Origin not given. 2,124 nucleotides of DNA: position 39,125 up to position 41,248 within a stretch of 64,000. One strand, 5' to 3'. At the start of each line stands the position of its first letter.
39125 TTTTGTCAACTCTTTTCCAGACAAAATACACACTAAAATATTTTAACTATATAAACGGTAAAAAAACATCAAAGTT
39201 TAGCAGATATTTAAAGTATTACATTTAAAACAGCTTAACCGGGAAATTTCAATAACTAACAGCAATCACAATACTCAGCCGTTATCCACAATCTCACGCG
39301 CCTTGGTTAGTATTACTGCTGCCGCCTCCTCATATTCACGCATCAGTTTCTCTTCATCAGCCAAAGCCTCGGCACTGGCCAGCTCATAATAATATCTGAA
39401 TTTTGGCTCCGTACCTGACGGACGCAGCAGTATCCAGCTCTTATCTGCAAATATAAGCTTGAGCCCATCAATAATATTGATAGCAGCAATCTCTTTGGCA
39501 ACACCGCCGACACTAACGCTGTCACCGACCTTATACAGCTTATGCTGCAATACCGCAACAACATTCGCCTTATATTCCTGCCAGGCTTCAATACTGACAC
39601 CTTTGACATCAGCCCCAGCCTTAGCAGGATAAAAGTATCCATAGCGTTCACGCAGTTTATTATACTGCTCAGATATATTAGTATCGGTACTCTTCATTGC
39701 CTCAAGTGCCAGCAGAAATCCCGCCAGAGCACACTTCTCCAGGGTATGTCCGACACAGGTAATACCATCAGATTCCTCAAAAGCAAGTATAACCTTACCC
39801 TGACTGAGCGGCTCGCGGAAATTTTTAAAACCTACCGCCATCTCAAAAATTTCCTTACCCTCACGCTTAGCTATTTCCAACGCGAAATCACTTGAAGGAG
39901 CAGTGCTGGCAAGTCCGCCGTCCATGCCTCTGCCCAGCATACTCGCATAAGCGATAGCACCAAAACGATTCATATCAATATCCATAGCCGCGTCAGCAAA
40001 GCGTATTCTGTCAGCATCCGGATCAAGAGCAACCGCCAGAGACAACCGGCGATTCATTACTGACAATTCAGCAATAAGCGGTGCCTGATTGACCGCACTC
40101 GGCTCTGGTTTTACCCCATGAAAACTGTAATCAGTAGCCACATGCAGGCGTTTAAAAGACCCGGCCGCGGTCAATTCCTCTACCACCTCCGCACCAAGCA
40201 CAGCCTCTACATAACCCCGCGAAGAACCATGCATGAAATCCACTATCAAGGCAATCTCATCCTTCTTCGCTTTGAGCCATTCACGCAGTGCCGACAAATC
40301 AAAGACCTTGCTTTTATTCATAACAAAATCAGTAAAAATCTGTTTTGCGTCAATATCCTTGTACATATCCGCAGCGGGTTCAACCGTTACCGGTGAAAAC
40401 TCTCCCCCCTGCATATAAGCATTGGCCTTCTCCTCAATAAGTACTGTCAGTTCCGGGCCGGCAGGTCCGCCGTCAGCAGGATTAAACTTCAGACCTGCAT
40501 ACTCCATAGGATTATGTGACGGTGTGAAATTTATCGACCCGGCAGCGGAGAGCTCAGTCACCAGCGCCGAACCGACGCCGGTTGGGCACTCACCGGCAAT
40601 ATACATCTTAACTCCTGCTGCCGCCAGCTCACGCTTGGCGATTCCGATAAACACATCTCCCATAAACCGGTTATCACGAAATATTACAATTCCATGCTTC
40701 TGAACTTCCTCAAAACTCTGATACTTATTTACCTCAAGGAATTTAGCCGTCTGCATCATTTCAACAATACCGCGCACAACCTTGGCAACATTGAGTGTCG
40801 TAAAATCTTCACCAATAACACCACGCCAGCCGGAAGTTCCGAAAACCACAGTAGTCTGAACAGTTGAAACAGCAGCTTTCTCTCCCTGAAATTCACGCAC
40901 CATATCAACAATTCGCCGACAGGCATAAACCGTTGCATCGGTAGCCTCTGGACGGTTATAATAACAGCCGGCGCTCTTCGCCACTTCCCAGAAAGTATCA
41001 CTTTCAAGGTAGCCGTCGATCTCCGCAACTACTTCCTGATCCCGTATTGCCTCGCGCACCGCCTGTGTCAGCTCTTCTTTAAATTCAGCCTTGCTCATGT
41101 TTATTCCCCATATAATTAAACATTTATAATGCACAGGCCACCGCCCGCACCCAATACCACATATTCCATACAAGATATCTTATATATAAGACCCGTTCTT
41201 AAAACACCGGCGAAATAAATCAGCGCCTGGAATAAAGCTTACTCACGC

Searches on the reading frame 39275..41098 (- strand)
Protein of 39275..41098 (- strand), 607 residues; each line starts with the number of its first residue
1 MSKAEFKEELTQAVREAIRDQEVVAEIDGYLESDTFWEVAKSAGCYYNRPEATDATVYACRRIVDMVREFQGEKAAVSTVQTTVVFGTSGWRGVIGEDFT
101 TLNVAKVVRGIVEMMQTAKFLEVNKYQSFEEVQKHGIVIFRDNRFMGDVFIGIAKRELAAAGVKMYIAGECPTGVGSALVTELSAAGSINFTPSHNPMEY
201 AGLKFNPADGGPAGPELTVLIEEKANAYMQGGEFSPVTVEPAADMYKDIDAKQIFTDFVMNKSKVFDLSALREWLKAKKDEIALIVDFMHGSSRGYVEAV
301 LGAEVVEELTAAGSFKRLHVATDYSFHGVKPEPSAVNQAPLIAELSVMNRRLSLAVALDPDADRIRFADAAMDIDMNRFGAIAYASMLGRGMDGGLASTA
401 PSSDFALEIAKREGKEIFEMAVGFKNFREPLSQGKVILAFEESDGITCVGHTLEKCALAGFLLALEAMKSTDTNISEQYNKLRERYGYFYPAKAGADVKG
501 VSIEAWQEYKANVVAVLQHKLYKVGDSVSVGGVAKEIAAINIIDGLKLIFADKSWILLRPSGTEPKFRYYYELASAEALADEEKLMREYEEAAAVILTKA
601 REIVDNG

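Call 7: search_protein_families(library=pfam, proteins=[window:39275-41098:-], max_evalue=0.1)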
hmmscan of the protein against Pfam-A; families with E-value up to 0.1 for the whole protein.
window:39275-41098:- (607 aa): 4 families
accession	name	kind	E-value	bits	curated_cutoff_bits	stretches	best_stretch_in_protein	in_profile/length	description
PF02878.22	PGM_PMM_I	-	8.6e-26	90.7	22.5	1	85-228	3-134/138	Phosphoglucomutase/phosphomannomutase, alpha/beta/alpha domain I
PF02880.22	PGM_PMM_III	-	2.1e-13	50.9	20.7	1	377-486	3-115/115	Phosphoglucomutase/phosphomannomutase, alpha/beta/alpha domain III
PF02879.22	PGM_PMM_II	-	2.8e-09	37.9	29.3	1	274-370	10-101/103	Phosphoglucomutase/phosphomannomutase, alpha/beta/alpha domain II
PF00408.26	PGM_PMM_IV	-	2e-07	31.4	23.1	1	536-584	14-63/68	Phosphoglucomutase/phosphomannomutase, C-terminal domain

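Call 53: search_protein_families(library=ncbifam, proteins=[window:39275-41098:-], max_evalue=0.001)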
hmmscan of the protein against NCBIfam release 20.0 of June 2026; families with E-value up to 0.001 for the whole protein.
window:39275-41098:- (607 aa): 7 families
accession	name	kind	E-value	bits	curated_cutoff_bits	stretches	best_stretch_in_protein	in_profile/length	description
TIGR03990.1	Arch_GlmM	equivalog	9.7e-49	166.4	439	1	85-579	3-433/444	phosphoglucosamine mutase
TIGR01132.1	pgm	equivalog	3.8e-31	108.1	778.05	1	66-595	22-540/546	phosphoglucomutase (alpha-D-glucose-1,6-bisphosphate-dependent)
NF005737.0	PRK07564.1-1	equivalog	5.9e-27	94.5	378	1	113-575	26-503/543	alpha-D-glucose phosphate-specific phosphoglucomutase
TIGR01455.1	glmM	equivalog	2.1e-20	72.9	447.55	1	86-483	1-365/442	phosphoglucosamine mutase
NF007088.0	PRK09542.1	equivalog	4.5e-09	35.8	618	1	106-369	15-255/456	phosphomannomutase/phosphoglucomutase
NF046027.1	PhglucPhmanMutPgmG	equivalog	5.3e-08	32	600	1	138-371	48-252/460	phosphoglucomutase/phosphomannomutase PgmG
NF011943.0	PRK15414.1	subfamily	9.4e-08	31.5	801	1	133-367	37-253/456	phosphomannomutase CpsG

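Call 68: list_cluster_members(proteins=[P0001, P0003, P0012, P0016, window:39275-41098:-, window:45154-48564:+])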
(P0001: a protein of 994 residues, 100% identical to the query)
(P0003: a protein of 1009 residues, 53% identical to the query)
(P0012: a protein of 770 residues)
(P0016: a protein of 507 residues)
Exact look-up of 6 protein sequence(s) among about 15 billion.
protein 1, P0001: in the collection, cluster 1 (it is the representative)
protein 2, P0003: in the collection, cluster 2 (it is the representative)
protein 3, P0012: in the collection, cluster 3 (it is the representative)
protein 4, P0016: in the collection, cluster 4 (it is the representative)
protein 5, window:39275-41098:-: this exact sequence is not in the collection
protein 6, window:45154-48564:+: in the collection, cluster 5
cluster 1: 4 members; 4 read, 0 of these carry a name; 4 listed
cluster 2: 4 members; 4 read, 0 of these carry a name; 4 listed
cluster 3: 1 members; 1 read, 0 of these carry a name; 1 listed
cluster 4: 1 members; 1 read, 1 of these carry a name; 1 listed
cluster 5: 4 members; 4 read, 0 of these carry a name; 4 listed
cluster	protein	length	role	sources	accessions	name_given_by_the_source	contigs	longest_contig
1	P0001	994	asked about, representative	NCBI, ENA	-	-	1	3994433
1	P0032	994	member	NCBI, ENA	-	-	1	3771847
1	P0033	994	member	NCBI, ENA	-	-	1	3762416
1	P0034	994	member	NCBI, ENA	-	-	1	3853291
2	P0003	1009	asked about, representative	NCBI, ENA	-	-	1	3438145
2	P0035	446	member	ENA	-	-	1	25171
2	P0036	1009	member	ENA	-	-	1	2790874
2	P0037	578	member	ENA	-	-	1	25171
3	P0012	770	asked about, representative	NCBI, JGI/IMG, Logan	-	-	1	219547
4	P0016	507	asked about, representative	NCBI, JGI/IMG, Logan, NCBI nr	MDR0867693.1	MAG: hypothetical protein LBP75_04350 [Planctomycetota bacterium] | CheY-like chemotaxis protein | hypothetical protein [Planctomycetota bacterium]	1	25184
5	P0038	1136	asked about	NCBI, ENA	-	-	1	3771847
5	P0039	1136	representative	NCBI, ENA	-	-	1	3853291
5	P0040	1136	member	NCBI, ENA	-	-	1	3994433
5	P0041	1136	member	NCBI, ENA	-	-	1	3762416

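Call 78: find_homologous_proteins(query=window:39275-41098:-, max_evalue=1e-30)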
Query window:39275-41098:- (607 aa): 1214 proteins with E <= 1e-30 among 8000 candidates; the best 120 are listed.
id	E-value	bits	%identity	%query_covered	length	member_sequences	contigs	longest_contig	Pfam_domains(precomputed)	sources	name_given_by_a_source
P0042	0.0e+0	1342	100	100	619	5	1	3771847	PF02878.23,PF00408.27,PF02879.23,PF02880.23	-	-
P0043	0.0e+0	1057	78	100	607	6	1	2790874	PF02878.23,PF00408.27,PF02879.23,PF02880.23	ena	-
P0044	0.0e+0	1050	75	100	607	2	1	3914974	PF02878.23,PF00408.27,PF02879.23,PF02880.23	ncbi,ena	-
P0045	0.0e+0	1041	78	98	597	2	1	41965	PF02878.23,PF00408.27,PF02879.23,PF02880.23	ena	-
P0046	0.0e+0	1016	73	100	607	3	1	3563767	PF02878.23,PF00408.27,PF02879.23,PF02880.23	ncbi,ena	-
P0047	5.3e-285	965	71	100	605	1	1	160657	PF02878.23,PF00408.27,PF02879.23,PF02880.23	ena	-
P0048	1.3e-278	944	69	100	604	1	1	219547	PF02878.23,PF00408.27,PF02879.23,PF02880.23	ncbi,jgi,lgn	-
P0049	3.2e-278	942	69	100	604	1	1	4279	PF02878.23,PF00408.27,PF02879.23,PF02880.23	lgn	-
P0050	1.5e-269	914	67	100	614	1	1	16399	PF02878.23,PF00408.27,PF02879.23,PF02880.23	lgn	-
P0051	3.0e-265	899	66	100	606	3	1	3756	PF02878.23,PF00408.27,PF02879.23,PF02880.23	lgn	-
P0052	3.4e-264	896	67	100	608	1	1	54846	PF02878.23,PF00408.27,PF02879.23,PF02880.23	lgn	-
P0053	1.0e-263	894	66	100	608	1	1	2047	PF02878.23,PF00408.27,PF02879.23,PF02880.23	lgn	-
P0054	5.5e-263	892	66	100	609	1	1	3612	PF02878.23,PF00408.27,PF02879.23,PF02880.23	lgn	-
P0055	1.1e-255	868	64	99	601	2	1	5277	PF02878.23,PF00408.27,PF02879.23,PF02880.23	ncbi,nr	ncbi:MAG: phosphomannomutase [Planctomycetes bacterium]|nr:phosphomannomutase [Planctomycetota bacte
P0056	3.0e-251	853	63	99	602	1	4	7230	PF02878.23,PF00408.27,PF02879.23,PF02880.23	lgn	-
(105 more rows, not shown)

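Call 79: find_encoding_contigs(protein=P0047, flank=10000, max_places=2)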
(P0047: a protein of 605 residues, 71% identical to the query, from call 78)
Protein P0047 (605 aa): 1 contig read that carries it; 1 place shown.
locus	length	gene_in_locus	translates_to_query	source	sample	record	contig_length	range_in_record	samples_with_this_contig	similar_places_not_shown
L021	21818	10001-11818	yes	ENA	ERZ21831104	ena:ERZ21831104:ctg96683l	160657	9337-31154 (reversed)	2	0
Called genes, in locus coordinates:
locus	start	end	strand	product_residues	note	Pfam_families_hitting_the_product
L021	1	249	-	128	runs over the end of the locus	PF00011:HSP20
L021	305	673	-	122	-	PF00011:HSP20, PF17886:ArsA_HSP20 (weak)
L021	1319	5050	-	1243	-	PF01627:Hpt, PF02518:HATPase_c, PF01584:CheW, PF00072:Response_reg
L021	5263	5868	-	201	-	PF01728:FtsJ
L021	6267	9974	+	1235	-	-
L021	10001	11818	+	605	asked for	PF02878:PGM_PMM_I, PF02879:PGM_PMM_II, PF02880:PGM_PMM_III, PF00408:PGM_PMM_IV (weak)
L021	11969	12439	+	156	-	PF01047:MarR, PF12802:MarR_2, PF01325:Fe_dep_repress (weak), PF13412:HTH_24 (weak)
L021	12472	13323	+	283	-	PF00258:Flavodoxin_1 (faint), PF12641:Flavodoxin_3 (faint), PF12724:Flavodoxin_5 (weak), PF13183:Fer4_8 (faint), PF12838:Fer4_7 (faint), PF00037:Fer4 (faint), PF13237:Fer4_10, PF13187:Fer4_9 (weak), +3 more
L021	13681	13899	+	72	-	-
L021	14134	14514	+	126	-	PF00903:Glyoxalase, PF13669:Glyoxalase_4, PF18029:Glyoxalase_6 (weak)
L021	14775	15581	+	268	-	-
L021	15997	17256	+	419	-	PF02463:SMC_N, PF13175:AAA_15, PF13476:AAA_23, PF13175:AAA_15, PF13304:AAA_21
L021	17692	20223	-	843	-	PF00015:MCPsignal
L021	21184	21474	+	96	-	-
